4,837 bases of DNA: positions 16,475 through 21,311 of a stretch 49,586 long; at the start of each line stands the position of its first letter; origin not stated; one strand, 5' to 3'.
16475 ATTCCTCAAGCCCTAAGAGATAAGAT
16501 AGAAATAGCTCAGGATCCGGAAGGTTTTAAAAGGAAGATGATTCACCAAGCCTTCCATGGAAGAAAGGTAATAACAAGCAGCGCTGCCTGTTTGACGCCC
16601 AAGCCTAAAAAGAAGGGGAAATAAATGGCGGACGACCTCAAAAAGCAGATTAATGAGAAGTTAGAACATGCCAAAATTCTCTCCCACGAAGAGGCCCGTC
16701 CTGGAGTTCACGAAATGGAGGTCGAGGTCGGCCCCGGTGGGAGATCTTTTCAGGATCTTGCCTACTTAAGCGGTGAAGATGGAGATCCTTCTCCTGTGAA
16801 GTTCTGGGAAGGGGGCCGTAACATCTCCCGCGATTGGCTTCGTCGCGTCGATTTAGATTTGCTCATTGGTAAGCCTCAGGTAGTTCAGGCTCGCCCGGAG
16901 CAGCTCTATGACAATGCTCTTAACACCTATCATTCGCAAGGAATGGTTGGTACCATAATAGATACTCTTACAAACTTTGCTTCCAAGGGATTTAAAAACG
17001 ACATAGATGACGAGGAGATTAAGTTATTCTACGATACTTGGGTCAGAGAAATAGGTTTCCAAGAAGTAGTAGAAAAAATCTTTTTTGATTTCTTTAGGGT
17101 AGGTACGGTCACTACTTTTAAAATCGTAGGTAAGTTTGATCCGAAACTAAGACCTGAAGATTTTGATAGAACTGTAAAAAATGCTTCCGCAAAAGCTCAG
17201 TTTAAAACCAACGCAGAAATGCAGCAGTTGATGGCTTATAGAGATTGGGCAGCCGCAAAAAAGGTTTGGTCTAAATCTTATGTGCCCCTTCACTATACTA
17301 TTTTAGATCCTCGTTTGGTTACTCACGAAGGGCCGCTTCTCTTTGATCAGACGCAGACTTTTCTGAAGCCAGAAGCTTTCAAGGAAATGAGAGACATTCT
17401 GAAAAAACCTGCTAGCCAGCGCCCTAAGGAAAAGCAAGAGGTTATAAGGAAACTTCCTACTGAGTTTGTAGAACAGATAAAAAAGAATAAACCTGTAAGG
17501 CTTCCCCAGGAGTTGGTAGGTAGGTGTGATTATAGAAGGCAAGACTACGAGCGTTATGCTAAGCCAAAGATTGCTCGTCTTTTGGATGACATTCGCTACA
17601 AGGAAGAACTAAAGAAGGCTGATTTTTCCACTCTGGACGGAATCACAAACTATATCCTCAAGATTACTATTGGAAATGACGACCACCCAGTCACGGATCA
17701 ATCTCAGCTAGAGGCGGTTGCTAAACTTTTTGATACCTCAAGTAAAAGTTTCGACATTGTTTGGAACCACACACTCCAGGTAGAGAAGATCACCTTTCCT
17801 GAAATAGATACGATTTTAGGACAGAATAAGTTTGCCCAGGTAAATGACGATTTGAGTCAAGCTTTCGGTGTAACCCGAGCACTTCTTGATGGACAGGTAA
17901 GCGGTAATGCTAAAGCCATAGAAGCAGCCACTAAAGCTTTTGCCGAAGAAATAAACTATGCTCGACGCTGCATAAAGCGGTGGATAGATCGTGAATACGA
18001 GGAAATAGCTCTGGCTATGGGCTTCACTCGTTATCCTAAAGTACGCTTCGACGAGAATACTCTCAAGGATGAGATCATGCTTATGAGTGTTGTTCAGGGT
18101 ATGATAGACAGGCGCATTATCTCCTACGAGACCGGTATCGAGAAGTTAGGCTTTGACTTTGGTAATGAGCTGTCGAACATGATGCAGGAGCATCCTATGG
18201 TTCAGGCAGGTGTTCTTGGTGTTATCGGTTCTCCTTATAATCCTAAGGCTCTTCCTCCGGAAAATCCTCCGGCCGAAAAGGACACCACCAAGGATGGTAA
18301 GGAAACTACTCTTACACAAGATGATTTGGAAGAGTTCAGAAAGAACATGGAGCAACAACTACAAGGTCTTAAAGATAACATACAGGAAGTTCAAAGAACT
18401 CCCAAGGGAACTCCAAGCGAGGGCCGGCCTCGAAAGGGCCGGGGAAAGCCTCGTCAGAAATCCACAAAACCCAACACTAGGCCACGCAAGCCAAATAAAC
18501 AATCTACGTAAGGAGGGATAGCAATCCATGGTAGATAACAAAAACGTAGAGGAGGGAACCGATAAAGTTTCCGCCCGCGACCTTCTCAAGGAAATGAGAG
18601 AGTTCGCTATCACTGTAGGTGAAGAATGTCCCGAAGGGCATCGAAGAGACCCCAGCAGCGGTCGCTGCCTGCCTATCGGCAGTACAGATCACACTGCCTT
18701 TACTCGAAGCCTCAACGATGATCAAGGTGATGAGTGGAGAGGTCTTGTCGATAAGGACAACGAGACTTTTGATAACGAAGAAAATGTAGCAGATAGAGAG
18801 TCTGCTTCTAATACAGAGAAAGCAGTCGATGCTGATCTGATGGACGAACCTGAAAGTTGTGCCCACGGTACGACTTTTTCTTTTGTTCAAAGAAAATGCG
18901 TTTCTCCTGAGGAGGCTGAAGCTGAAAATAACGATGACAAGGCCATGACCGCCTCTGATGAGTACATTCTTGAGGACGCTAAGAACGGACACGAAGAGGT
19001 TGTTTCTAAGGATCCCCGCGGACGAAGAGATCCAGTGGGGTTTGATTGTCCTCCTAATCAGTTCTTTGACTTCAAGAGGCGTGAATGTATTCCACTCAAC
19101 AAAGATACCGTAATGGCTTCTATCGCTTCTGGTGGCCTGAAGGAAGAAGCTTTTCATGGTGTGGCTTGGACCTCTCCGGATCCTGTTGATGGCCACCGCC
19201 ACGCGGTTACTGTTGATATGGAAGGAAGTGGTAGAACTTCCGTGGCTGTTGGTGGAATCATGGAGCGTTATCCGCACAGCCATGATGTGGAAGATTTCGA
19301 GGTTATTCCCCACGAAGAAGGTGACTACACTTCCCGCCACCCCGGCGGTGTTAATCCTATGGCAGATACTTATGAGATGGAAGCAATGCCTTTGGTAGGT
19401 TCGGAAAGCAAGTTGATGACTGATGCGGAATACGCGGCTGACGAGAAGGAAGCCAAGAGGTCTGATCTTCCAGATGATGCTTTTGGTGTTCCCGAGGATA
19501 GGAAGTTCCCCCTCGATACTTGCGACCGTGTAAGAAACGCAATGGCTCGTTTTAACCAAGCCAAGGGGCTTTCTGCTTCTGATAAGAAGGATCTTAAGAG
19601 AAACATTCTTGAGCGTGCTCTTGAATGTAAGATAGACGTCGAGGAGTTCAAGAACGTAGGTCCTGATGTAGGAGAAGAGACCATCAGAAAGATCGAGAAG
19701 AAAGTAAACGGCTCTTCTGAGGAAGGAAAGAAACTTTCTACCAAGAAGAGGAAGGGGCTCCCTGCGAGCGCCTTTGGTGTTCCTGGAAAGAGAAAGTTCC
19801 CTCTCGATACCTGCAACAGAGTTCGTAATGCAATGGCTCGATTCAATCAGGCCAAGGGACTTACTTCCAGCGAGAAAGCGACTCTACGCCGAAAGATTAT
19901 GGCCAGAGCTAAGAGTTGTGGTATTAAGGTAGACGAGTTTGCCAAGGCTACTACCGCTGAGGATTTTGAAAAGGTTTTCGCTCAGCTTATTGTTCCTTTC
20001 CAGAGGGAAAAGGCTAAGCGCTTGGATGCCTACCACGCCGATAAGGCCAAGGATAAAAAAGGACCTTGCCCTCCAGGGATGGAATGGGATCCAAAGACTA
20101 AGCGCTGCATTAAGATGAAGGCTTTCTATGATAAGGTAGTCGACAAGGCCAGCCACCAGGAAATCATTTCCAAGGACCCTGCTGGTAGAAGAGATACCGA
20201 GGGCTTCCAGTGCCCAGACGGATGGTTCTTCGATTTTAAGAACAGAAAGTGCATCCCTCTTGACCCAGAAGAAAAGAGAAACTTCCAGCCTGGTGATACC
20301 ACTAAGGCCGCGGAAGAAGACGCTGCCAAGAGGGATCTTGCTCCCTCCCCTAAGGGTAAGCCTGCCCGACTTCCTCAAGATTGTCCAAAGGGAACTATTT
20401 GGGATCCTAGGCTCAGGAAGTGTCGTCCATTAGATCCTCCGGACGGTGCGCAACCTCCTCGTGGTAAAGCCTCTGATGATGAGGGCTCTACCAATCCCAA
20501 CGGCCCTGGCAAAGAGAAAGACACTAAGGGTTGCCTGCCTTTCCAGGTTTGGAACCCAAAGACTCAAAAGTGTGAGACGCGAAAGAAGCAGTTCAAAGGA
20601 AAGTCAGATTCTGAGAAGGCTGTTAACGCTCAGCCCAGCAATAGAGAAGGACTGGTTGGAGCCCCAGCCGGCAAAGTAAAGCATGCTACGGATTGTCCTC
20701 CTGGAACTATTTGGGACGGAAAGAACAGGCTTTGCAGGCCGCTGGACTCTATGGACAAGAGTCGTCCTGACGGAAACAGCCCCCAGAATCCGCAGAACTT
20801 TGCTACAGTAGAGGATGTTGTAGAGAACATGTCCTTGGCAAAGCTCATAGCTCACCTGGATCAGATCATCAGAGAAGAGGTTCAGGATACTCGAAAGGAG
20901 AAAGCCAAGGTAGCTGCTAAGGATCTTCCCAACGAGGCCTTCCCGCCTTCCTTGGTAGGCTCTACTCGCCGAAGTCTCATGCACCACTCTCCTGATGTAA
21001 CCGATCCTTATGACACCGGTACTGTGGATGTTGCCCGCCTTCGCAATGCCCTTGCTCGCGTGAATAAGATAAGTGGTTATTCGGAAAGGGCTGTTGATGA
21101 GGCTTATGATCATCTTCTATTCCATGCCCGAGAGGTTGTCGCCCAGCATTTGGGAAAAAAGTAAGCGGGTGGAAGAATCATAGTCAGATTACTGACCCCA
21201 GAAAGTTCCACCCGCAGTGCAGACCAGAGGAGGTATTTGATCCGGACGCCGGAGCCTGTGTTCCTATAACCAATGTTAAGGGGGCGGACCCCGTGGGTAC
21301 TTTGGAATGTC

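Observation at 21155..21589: Candidate -1 programmed frameshift (A_AAA_AAG plus 10-bp stem) extends the 878-aa Cys-repeat protein by 142 aa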

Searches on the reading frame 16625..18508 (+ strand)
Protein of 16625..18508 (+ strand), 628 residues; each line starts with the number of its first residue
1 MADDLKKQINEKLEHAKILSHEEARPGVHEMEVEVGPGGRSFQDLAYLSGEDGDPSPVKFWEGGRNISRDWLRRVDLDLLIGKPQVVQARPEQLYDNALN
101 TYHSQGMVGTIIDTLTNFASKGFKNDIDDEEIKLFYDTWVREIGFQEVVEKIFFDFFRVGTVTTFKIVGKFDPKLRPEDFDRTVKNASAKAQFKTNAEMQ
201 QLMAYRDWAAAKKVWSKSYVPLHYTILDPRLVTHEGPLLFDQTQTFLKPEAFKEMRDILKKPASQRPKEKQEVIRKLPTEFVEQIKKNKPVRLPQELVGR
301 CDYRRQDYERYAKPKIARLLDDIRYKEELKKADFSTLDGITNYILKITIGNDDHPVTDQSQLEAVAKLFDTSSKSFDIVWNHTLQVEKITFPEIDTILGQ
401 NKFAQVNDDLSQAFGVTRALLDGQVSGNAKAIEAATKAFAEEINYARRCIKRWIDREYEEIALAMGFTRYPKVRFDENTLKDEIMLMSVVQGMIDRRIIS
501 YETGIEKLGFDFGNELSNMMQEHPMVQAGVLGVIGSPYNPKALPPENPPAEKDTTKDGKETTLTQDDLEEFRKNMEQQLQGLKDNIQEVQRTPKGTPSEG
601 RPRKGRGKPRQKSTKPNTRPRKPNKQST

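Call 5: search_protein_families(library=pfam, proteins=[window:16625-18508:+], max_evalue=0.01)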
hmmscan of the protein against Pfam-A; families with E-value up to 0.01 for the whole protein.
window:16625-18508:+ (628 aa): 0 families

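Call 15: search_protein_families(library=phrogs, proteins=[window:16625-18508:+], max_evalue=0.001)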
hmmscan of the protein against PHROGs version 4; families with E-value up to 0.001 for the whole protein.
window:16625-18508:+ (628 aa): 1 family
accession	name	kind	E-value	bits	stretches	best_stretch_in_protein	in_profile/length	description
phrog_2833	-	head and packaging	6.3e-05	22.2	1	264-471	253-465/874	portal protein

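Call 42: search_dna_similar(query=window:16625-18508:+, collection=phages, mode=protein, max_rows=15, max_evalue=0.001)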
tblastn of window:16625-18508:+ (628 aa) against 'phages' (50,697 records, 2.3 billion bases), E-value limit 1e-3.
Records with a match: 23; places in all: 23; records where one place covers at least 80% of the query: 0.
Best place of each record, by identity: <60% 23.
By first word of the organism name: Bacillus 22; Microcystis 1.
By host as written in the record: Bacillus cereus ATCC 27348 4; Bacillus cereus 4; Bacillus anthracis ST-1 4; Bacillus megaterium Km 4; Bacillus megaterium Km Sp- 4; Bacillus cereus BGSC 6E1 2; Microcystis aeruginosa FACHB-942 1.
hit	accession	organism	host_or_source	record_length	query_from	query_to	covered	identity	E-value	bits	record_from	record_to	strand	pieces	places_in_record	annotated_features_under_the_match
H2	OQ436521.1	Bacillus phage BSG01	Bacillus cereus ATCC 27348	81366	292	548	41%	23.9%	1e-10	71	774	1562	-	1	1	hypothetical protein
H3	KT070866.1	Bacillus phage PBC4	Bacillus cereus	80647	292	548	41%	23.9%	2e-10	71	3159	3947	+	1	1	hypothetical protein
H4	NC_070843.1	Bacillus phage PBC4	Bacillus cereus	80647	292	548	41%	23.9%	2e-10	71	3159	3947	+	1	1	portal protein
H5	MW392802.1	Bacillus phage BCPST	Bacillus cereus ATCC 27348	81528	288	548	42%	23.2%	3e-9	67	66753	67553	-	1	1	hypothetical protein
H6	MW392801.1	Bacillus phage BCP6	Bacillus cereus ATCC 27348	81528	288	548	42%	23.2%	3e-9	67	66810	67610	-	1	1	hypothetical protein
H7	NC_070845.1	Bacillus phage BCPST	Bacillus cereus ATCC 27348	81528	288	548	42%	23.2%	3e-9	67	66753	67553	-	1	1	portal protein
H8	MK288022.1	Bacillus phage pW4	Bacillus cereus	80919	288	548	42%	23.2%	3e-9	66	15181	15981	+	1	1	hypothetical protein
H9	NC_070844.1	Bacillus phage pW4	Bacillus cereus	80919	288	548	42%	23.2%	3e-9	66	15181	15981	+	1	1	portal protein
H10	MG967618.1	Bacillus phage v_B-Bak10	Bacillus anthracis ST-1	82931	288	522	37%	23.6%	1e-8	64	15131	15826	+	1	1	hypothetical protein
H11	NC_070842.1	Bacillus phage v_B-Bak10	Bacillus anthracis ST-1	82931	288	522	37%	23.6%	1e-8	64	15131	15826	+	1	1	portal protein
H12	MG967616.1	Bacillus phage v_B-Bak1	Bacillus anthracis ST-1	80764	288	522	37%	23.6%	1e-8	64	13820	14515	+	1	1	hypothetical protein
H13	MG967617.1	Bacillus phage v_B-Bak6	Bacillus anthracis ST-1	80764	288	522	37%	23.6%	1e-8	64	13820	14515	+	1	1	hypothetical protein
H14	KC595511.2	Bacillus phage Basilisk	Bacillus cereus BGSC 6E1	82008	288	522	37%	23.6%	1e-8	64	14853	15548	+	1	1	hypothetical protein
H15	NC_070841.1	Bacillus phage Basilisk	Bacillus cereus BGSC 6E1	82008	288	522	37%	23.6%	1e-8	64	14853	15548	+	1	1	portal protein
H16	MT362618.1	Microcystis phage MaeS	Microcystis aeruginosa FACHB-942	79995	293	510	35%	24.1%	8e-8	62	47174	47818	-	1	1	hypothetical protein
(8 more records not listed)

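Call 60: search_protein_families(library=ncbifam, proteins=[window:16625-18508:+], max_evalue=0.01)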
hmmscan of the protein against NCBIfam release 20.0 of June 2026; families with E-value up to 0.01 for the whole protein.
window:16625-18508:+ (628 aa): 0 families

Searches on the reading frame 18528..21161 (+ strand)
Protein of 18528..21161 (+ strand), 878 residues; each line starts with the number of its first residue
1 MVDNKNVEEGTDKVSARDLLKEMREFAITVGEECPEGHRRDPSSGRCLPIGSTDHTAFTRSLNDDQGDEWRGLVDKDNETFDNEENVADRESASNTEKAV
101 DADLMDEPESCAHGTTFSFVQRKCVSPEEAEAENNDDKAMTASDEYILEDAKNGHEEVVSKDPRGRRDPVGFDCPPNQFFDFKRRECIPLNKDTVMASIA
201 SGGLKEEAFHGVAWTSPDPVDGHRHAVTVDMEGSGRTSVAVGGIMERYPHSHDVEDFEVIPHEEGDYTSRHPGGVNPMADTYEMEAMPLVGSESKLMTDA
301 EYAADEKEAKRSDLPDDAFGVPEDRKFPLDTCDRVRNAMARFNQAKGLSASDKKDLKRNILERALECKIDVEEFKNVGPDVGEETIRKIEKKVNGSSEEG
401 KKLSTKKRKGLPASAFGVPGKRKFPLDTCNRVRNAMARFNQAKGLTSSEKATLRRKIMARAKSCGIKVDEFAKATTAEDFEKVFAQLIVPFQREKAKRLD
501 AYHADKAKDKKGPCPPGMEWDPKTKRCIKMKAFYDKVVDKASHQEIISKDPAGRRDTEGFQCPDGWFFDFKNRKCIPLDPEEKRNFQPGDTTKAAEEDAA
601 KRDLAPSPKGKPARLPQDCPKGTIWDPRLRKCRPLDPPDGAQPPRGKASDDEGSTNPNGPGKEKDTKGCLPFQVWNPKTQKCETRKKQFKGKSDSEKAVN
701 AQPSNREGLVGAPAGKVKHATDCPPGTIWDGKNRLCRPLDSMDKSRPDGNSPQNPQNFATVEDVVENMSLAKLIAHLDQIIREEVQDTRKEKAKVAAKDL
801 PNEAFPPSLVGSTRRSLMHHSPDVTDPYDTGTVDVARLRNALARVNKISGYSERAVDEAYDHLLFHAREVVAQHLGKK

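Call 5: search_protein_families(library=pfam, proteins=[window:18528-21161:+], max_evalue=0.01)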
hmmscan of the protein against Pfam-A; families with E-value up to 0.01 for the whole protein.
window:18528-21161:+ (878 aa): 2 families
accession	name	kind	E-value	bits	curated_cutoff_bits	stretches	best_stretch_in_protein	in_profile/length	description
PF01607.29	CBM_14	-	1.8e-16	60.4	22.1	0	616-634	28-46/53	Chitin binding Peritrophin-A domain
PF20223.3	DUF6582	-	3.1e-16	59.9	27.3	2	314-373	20-82/83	Family of unknown function (DUF6582)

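Call 15: search_protein_families(library=phrogs, proteins=[window:18528-21161:+], max_evalue=0.001)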
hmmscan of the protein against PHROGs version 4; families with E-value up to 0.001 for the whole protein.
window:18528-21161:+ (878 aa): 1 family
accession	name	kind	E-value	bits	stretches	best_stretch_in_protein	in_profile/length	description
phrog_16160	-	unknown function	1.5e-18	68.1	2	402-463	3-63/69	-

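Call 41: search_dna_similar(query=window:18528-21161:+, collection=phages, mode=protein, max_rows=15, max_evalue=0.001)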
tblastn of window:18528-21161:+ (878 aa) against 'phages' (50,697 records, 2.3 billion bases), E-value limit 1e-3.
Records with a match: 1; places in all: 1; records where one place covers at least 80% of the query: 0.
Best place of each record, by identity: <60% 1.
By first word of the organism name: Bacteriophage 1.
By host as written in the record: - 1.
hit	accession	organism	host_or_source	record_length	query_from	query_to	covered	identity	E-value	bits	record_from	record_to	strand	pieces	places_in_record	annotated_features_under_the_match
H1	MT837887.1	Bacteriophage sp.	human fecal samples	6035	402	469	8%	42.6%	1e-4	52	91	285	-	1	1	record has no annotation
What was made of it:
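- Closest known: Phage structural-protein C-terminal extension by -1 PRF. Different: It is an 800-880-aa protein next to the portal gene, with no homologue in any cultured phage (call 41).
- Tried and rejected: tblastn of the 878-aa protein against phages: only an 8% DUF6582 fragment (call 41).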

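Call 45: search_solved_structures(query=window:18528-21161:+, max_evalue=0.1)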
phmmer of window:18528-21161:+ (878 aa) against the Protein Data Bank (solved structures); distinct sequences matched with E-value up to 0.1: 0.
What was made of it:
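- Tried and rejected: PDB sequence search of the main protein: nothing (call 45).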

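Call 60: search_protein_families(library=ncbifam, proteins=[window:18528-21161:+], max_evalue=0.01)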
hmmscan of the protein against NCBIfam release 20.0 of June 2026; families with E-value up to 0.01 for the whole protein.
window:18528-21161:+ (878 aa): 1 family
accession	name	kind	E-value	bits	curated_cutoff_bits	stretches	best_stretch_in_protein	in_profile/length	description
NF001482.0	PRK00326.3-4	equivalog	0.00024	20.9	168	0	328-370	58-99/160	division/cell wall cluster transcriptional repressor MraZ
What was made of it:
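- On Major-capsid-protein frameshift extension (T7 10B-type): The 878-aa protein has no capsid-family match (calls 5, 15, 45, 60).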

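Call 70: list_cluster_members(proteins=[P0006, window:18528-21161:+, P0001])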
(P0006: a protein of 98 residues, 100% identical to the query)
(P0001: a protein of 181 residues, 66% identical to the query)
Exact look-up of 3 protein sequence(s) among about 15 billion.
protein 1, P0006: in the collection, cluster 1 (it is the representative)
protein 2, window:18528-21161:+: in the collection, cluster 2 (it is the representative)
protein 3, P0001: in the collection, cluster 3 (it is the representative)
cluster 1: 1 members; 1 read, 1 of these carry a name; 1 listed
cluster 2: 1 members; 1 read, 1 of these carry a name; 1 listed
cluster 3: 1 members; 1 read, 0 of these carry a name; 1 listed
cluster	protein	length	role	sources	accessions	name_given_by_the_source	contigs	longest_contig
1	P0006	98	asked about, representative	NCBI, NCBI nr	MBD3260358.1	MAG: hypothetical protein GF334_01550 [Candidatus Altiarchaeales archaeon] | hypothetical protein [Candidatus Altiarchaeales archaeon]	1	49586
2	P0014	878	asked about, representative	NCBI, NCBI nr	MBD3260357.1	MAG: hypothetical protein GF334_01545 [Candidatus Altiarchaeales archaeon] | hypothetical protein [Candidatus Altiarchaeales archaeon]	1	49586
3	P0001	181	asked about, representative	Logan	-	-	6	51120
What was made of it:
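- NCBI annotates 878-aa and 98-aa proteins separately (call 70).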
